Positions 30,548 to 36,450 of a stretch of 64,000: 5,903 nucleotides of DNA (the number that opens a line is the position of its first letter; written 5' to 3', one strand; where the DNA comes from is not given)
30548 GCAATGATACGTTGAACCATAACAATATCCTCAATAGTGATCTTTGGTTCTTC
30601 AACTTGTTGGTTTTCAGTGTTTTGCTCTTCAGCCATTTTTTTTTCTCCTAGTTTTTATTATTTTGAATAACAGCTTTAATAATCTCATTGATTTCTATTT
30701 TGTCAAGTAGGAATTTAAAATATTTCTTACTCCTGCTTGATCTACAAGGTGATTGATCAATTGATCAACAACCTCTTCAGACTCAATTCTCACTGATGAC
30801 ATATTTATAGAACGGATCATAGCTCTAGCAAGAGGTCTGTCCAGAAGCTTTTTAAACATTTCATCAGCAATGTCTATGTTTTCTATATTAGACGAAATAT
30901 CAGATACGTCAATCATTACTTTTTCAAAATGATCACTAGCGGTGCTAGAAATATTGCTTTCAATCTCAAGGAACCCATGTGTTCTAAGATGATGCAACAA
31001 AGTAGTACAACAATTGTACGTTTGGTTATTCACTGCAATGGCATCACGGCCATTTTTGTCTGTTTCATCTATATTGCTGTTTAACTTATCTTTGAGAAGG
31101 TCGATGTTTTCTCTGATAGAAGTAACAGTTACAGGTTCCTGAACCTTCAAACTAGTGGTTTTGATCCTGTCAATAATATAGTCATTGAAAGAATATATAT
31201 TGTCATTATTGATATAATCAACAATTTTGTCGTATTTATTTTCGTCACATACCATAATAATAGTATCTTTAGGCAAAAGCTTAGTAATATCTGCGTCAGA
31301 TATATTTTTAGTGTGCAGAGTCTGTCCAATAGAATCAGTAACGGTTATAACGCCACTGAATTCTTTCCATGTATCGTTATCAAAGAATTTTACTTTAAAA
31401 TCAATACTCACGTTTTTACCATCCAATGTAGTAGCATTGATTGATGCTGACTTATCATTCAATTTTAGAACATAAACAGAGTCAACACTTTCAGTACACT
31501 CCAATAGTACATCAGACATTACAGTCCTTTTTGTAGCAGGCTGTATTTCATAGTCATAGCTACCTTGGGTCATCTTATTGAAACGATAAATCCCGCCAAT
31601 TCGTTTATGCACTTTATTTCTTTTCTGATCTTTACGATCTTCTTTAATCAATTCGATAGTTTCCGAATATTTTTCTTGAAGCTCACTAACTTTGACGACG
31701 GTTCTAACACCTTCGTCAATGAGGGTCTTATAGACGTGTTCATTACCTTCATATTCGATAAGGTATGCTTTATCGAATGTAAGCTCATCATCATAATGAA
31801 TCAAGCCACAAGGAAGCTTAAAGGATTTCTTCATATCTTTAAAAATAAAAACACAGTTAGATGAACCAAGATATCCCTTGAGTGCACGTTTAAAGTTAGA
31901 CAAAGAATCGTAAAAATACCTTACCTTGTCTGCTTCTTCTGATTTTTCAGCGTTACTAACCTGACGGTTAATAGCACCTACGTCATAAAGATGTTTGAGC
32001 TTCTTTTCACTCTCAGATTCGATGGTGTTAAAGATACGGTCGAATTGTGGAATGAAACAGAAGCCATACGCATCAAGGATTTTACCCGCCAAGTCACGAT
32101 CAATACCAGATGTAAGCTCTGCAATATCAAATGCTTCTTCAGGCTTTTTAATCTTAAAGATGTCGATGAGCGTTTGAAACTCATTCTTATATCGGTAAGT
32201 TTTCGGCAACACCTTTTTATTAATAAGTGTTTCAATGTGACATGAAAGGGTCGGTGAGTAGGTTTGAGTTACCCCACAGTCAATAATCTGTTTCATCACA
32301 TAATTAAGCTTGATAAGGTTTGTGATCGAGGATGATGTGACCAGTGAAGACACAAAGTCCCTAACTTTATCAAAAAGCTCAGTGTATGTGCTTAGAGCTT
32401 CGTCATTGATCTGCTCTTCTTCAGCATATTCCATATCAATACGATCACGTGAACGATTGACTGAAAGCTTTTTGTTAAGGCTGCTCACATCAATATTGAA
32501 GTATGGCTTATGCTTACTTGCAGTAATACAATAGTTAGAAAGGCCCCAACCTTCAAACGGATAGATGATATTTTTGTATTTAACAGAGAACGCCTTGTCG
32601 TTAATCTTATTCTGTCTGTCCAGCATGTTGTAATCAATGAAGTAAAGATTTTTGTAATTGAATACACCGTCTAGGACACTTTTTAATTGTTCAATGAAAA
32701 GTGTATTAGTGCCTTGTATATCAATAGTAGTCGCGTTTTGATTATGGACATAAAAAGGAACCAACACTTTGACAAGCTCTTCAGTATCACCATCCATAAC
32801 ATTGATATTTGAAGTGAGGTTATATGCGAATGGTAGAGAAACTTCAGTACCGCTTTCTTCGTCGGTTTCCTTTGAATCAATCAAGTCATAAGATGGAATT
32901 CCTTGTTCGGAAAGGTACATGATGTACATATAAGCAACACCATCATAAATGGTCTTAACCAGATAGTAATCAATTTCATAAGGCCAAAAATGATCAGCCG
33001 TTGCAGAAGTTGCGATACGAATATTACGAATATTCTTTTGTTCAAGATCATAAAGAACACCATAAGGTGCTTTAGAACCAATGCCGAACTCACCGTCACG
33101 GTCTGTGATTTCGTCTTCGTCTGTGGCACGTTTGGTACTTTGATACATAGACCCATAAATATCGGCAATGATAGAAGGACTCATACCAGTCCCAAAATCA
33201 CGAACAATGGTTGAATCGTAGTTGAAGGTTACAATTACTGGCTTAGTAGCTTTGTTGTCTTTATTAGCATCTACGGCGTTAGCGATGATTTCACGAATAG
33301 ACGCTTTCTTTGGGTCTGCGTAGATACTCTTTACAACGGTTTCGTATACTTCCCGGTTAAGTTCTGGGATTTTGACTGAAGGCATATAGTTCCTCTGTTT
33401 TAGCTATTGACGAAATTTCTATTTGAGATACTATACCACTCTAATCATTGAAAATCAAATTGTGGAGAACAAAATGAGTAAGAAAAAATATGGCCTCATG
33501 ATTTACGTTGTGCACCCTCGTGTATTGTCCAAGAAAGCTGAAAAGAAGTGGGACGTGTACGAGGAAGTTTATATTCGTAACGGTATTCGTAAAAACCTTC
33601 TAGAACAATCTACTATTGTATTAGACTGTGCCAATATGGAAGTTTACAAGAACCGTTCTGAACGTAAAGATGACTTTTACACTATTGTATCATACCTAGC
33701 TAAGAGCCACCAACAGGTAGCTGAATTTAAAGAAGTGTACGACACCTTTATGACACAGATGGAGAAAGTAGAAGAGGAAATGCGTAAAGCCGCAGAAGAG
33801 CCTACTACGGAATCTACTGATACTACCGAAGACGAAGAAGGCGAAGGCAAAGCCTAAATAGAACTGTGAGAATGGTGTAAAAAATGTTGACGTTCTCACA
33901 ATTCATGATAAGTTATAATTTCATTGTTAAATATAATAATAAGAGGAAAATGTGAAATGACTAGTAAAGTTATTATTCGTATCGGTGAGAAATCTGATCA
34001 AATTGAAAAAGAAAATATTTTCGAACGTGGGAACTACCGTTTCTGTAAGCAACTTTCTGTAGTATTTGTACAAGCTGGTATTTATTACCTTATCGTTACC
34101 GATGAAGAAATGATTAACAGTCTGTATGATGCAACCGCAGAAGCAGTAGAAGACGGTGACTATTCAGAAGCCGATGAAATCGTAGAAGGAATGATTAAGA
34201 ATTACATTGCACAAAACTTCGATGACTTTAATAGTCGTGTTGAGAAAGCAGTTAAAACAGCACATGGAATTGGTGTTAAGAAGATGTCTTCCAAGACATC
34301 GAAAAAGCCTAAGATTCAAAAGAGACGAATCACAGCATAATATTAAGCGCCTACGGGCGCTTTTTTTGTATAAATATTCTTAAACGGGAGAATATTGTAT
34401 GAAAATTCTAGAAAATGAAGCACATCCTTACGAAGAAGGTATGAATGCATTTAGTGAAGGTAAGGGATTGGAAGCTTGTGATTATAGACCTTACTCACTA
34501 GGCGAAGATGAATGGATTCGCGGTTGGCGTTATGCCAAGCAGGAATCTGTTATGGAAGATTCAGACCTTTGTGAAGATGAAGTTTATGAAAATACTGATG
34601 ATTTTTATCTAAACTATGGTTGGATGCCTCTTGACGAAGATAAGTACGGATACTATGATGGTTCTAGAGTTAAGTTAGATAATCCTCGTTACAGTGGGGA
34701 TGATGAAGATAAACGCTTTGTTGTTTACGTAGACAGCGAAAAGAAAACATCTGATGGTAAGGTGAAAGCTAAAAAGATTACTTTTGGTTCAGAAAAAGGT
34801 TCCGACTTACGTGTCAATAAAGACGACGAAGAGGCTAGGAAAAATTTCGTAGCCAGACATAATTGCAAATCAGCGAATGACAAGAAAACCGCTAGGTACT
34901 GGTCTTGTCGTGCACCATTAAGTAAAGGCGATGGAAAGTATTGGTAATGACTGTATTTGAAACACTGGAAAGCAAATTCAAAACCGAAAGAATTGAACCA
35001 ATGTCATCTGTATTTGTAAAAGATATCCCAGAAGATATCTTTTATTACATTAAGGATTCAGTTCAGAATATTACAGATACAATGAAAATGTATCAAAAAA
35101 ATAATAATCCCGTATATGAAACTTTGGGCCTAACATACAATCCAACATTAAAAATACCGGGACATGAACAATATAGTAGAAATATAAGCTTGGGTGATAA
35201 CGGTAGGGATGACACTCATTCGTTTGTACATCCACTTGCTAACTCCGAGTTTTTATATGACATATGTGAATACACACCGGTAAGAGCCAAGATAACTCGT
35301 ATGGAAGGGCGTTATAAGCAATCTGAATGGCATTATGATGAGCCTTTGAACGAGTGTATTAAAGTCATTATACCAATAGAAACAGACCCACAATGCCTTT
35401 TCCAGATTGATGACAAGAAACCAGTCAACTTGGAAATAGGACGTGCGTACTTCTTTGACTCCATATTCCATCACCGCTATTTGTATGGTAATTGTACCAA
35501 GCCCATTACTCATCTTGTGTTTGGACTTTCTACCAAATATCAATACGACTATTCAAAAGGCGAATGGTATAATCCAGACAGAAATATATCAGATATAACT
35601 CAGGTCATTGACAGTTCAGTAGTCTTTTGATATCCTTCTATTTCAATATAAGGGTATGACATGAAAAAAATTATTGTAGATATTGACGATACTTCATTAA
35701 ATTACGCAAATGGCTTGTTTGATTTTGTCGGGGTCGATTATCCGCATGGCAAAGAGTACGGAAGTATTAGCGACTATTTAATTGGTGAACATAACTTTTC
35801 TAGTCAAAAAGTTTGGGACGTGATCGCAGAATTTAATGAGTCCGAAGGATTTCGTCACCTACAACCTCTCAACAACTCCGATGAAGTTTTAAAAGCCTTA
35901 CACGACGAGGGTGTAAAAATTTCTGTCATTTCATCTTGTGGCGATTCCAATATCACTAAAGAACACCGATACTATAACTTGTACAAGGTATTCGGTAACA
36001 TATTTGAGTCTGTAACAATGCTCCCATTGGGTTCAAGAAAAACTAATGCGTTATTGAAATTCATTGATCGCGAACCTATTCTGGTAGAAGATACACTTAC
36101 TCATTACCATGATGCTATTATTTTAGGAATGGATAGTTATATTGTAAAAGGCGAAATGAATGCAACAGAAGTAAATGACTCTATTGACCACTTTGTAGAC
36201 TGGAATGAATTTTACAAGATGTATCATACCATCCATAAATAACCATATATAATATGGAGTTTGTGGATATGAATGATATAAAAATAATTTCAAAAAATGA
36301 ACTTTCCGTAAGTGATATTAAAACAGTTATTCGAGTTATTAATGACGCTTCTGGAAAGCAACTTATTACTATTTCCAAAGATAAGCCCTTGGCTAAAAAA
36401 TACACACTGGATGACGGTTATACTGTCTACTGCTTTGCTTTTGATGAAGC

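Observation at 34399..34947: Late-expressed ribosome-modulation-factor-like domain fused to a Cys/Trp basic domain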

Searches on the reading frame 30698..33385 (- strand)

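Call 29: search_protein_families(library=phrogs, proteins=[window:30698-33385:-], max_evalue=0.001)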
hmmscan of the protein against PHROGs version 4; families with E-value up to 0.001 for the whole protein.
window:30698-33385:- (896 aa): 5 families
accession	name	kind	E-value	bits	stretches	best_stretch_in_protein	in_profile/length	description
phrog_612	-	lysis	1.8e-25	91.2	1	9-109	25-124/725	RIIA lysis inhibitor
phrog_2979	-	lysis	4.9e-20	72.8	1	19-108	37-123/846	RIIA lysis inhibitor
phrog_3661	-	lysis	6.4e-10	39.2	0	139-187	206-263/917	RIIA lysis inhibitor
phrog_30832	-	lysis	3.7e-09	36.7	1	10-122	27-138/735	RIIA lysis inhibitor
phrog_609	-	lysis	1.3e-07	31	1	15-109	34-126/1055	RIIB lysis inhibitor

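Call 30: search_protein_families(library=pfam, proteins=[window:30698-33385:-], max_evalue=0.001)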
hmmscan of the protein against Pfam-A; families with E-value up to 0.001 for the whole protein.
window:30698-33385:- (896 aa): 0 families

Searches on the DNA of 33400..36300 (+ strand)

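Call 7: search_dna_similar(query=window:33400-36300:+, collection=phages, mode=near, max_rows=20)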
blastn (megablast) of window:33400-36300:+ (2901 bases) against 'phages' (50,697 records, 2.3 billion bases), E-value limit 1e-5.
No match.

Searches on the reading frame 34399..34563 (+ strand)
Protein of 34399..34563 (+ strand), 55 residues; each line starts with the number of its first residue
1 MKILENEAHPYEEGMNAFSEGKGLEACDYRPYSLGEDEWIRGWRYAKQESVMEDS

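Call 15: search_solved_structures(query=A2, max_evalue=10, show_alignments=3)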
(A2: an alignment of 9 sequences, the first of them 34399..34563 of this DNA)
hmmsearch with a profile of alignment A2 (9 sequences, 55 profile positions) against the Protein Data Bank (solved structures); distinct sequences matched with E-value up to 10: 4.
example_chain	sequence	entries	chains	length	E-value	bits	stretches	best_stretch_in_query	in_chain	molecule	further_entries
2jrm_A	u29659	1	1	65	0.068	15.9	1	12-50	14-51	Ribosome modulation factor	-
6h4n_v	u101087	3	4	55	0.077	15.7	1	9-51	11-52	Ribosome modulation factor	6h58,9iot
4v8g_AV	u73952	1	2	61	0.097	15.4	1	9-51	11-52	Ribosome modulation factor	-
9e78_2F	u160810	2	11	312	1.1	12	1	14-46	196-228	DMIP7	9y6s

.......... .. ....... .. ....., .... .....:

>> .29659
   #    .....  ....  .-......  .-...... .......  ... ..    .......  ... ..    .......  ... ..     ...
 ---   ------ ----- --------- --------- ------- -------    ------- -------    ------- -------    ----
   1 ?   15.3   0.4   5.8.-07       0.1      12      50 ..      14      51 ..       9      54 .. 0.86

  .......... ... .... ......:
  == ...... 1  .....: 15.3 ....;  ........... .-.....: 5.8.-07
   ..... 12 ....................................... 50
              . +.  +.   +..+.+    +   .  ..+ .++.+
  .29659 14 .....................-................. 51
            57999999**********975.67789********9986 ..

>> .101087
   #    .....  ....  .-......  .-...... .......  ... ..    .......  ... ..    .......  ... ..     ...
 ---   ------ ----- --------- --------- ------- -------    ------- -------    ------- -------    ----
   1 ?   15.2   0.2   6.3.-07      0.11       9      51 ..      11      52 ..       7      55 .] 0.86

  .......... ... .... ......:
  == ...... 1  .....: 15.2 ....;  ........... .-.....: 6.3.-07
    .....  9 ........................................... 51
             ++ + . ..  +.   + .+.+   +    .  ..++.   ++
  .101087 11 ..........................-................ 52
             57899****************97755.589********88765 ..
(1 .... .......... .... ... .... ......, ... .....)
